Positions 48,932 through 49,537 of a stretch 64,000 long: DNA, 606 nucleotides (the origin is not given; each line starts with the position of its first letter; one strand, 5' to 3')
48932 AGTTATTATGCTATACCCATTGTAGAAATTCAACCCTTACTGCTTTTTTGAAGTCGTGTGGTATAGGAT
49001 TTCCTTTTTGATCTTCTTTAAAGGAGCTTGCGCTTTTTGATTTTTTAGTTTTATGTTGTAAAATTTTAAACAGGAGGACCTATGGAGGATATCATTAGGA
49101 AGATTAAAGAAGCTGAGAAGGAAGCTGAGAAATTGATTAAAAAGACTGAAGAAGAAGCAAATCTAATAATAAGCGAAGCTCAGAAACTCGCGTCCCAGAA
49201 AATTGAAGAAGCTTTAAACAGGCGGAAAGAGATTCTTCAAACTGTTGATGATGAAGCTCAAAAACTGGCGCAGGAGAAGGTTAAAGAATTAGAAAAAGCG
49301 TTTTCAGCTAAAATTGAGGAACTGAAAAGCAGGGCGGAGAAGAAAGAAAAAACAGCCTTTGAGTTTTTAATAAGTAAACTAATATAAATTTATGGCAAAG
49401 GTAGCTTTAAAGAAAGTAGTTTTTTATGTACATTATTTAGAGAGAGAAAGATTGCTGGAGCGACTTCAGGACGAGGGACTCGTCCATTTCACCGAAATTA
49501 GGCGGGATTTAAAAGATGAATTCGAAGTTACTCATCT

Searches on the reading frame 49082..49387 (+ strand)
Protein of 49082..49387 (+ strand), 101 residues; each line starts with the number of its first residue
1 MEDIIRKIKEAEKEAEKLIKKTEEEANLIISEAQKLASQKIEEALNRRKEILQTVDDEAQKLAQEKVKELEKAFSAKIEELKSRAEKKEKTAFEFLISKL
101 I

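Call 51: search_protein_families(library=pfam, proteins=[window:49082-49387:+], max_evalue=0.01)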
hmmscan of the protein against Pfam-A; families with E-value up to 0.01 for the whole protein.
window:49082-49387:+ (101 aa): 3 families
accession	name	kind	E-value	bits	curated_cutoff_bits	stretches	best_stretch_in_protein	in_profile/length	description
PF05103.18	DivIVA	-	0.0034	17.8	28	1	8-65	69-126/131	DivIVA protein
PF16999.10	V-ATPase_G_2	-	0.0035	18.4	28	1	4-80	17-93/104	Vacuolar (H+)-ATPase G subunit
PF22259.3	GPR128_GAIN_subdomA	-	0.0043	17.9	22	1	2-100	2-96/101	GPR128, GAIN subdomain A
